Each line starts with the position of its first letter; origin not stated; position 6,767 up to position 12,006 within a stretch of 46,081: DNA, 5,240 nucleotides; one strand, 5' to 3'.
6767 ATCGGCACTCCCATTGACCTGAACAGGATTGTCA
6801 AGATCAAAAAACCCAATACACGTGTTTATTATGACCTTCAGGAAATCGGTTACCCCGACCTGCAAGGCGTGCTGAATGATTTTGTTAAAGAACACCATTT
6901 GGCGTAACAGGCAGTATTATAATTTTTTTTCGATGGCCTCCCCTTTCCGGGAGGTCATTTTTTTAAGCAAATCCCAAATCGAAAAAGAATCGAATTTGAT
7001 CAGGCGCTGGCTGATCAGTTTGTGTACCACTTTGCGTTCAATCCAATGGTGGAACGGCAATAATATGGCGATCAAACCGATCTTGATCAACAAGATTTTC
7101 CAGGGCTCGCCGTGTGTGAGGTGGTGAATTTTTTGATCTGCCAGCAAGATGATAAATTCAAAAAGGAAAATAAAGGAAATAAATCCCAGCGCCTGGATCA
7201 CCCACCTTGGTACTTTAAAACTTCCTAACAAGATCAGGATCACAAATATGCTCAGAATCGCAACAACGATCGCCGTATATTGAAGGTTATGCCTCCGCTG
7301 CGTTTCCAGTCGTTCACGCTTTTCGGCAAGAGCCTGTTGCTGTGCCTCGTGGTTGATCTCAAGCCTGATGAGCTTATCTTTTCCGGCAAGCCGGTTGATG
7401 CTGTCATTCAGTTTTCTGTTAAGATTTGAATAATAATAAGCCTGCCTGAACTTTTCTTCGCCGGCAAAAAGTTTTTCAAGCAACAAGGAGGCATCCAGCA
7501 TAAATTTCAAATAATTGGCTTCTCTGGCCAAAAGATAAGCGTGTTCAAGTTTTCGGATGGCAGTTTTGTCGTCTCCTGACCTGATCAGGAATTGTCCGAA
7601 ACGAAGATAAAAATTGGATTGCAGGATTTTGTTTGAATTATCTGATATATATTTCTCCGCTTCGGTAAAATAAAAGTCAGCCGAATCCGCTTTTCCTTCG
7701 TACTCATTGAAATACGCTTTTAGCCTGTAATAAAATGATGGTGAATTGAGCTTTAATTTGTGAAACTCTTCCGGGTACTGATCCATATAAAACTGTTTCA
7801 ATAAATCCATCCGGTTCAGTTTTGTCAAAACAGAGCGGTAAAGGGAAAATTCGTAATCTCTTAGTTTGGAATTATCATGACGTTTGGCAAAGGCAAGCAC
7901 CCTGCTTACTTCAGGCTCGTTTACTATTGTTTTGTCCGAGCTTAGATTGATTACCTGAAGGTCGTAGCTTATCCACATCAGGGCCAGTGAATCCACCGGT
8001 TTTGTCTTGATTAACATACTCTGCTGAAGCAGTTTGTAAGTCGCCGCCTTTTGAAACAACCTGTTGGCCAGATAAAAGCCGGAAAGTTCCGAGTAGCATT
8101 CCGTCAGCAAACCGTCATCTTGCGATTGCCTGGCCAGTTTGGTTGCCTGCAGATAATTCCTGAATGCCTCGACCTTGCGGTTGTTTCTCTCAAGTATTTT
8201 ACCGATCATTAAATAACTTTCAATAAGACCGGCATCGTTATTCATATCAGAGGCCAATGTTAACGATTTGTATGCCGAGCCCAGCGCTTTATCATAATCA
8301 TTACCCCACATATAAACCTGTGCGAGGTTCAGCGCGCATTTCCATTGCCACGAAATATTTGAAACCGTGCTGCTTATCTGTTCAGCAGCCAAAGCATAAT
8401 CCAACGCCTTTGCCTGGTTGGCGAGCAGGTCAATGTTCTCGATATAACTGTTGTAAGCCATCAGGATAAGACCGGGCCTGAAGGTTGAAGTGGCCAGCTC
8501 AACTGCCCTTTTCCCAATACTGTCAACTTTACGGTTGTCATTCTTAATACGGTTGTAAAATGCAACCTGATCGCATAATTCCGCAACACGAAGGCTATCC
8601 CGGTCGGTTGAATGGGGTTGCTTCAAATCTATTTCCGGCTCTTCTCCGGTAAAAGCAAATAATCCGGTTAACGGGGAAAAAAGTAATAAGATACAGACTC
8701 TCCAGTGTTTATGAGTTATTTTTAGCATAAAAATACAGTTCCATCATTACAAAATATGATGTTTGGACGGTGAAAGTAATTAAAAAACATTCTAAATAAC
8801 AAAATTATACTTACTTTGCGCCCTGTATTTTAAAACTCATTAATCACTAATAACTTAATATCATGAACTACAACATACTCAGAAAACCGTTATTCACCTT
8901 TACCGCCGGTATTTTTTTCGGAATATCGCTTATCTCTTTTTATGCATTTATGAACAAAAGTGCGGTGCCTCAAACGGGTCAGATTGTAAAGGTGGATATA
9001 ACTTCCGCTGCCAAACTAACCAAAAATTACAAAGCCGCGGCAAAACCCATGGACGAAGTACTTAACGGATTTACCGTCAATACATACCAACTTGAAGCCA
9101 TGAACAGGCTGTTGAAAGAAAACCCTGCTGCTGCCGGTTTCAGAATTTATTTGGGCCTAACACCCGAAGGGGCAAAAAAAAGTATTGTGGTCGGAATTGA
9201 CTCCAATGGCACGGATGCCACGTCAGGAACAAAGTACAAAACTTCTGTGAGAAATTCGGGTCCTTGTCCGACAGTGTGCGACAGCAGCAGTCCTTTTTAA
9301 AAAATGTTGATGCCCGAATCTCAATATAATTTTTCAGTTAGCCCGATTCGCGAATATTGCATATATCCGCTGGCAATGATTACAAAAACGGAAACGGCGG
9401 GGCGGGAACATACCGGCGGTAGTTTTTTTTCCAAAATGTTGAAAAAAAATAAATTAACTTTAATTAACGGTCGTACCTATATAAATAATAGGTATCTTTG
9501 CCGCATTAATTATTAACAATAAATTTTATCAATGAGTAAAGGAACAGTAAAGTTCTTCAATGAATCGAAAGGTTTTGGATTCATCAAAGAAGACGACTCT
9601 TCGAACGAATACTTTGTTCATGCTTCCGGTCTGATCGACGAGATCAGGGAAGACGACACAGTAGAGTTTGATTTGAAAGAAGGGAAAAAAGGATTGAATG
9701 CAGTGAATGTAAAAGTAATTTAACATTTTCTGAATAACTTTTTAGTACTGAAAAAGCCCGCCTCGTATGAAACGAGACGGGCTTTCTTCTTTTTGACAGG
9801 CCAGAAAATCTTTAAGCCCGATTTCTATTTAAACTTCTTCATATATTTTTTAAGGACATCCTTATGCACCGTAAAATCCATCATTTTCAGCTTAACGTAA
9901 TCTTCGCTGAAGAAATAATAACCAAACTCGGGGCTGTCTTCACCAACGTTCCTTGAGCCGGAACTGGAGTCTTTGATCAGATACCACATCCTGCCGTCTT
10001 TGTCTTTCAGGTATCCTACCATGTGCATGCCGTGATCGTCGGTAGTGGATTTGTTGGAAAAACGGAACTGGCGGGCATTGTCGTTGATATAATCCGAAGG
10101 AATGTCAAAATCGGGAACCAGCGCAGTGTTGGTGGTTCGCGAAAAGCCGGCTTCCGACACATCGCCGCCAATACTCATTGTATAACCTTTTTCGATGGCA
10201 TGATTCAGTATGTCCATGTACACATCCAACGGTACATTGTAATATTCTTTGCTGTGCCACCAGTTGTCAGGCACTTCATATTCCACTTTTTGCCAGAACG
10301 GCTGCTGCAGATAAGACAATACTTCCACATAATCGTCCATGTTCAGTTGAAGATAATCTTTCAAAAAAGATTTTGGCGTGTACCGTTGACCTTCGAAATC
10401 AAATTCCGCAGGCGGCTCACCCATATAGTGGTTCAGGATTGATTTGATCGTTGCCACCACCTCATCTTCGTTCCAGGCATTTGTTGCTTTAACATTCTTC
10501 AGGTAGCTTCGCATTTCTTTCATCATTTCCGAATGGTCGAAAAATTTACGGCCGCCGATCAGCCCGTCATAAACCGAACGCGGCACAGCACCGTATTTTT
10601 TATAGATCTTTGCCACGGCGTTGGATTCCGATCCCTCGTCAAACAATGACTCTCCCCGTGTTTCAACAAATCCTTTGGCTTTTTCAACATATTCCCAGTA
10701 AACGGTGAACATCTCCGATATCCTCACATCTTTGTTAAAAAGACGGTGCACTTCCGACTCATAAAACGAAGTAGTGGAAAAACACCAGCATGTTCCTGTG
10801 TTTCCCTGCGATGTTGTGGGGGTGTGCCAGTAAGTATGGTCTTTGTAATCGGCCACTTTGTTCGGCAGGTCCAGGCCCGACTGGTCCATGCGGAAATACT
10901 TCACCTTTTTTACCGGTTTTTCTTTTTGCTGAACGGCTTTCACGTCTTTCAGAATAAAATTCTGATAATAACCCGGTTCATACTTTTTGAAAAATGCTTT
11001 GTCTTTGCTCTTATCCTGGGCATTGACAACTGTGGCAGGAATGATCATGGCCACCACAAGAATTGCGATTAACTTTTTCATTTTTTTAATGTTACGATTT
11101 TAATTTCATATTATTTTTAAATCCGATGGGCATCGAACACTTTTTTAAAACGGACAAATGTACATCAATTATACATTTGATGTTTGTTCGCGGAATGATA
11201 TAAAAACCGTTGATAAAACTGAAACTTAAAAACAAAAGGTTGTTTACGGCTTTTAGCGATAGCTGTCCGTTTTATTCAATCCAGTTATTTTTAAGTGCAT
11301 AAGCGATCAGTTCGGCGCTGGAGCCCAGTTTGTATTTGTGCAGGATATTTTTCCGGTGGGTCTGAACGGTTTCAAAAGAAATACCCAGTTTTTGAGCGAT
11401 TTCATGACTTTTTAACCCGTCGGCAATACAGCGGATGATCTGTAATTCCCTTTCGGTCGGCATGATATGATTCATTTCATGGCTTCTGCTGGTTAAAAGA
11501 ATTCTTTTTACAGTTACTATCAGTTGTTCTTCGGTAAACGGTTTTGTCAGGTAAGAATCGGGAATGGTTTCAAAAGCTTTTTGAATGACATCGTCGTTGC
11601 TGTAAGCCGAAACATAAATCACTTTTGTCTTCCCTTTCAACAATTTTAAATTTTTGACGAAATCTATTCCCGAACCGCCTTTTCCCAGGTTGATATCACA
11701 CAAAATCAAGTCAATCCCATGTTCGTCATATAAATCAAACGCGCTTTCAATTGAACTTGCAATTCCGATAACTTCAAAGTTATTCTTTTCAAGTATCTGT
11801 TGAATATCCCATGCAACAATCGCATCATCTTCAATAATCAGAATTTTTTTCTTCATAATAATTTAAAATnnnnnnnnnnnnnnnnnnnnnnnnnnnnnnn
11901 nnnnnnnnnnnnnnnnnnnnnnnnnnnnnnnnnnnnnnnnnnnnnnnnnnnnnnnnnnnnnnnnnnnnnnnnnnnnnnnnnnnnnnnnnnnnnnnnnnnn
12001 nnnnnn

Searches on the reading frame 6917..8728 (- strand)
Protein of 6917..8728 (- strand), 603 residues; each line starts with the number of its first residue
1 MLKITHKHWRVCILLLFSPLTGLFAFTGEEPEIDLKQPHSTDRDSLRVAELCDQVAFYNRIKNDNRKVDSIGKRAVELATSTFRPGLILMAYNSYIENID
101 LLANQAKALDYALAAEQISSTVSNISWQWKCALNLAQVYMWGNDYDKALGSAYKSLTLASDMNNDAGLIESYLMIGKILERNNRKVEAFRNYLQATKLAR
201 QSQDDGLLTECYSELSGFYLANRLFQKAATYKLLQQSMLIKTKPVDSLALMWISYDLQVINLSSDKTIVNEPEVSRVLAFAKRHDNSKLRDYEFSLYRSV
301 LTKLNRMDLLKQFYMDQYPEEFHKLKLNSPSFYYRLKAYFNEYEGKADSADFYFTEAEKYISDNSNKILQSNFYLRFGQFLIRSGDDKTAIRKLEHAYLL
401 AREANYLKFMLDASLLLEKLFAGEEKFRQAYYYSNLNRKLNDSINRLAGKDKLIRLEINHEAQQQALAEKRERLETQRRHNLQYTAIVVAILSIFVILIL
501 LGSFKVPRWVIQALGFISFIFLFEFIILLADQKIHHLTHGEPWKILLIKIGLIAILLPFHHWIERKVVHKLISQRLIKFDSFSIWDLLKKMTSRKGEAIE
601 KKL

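Call 9: search_protein_families(library=pfam, proteins=[window:6917-8728:-], max_evalue=0.001)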
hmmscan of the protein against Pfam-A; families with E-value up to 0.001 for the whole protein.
window:6917-8728:- (603 aa): 1 family
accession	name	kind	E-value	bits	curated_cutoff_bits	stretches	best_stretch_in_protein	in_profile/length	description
PF13424.12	TPR_12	-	3e-07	31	30.1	1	132-201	5-77/77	Tetratricopeptide repeat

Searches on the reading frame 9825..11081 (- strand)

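Call 9: search_protein_families(library=pfam, proteins=[window:9825-11081:-], max_evalue=0.001)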
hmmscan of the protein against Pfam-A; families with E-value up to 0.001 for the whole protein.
window:9825-11081:- (418 aa): 2 families
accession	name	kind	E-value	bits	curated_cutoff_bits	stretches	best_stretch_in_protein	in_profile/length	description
PF03051.21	Peptidase_C1_2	-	1.9e-18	66.9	22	1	87-415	56-421/438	Peptidase C1-like family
PF00112.29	Peptidase_C1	-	3.2e-05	24.6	20.7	0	77-124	5-53/220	Papain family cysteine protease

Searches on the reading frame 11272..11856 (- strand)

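Call 8: search_protein_families(library=pfam, proteins=[window:11272-11856:-], max_evalue=0.001)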
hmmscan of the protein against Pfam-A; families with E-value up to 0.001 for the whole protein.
window:11272-11856:- (194 aa): 4 families
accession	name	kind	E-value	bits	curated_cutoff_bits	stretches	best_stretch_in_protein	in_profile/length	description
PF00072.30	Response_reg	-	8.8e-23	81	30.2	1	5-116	1-110/111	Response regulator receiver domain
PF00196.25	GerE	-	2e-15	56.6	23.5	1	134-187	4-57/57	Bacterial regulatory proteins, luxR family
PF13384.12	HTH_23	-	5.4e-05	23.3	24.6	1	136-169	6-39/50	Homeodomain-like domain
PF13518.12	HTH_28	-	0.00041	20.8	25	0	138-170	3-35/52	Helix-turn-helix domain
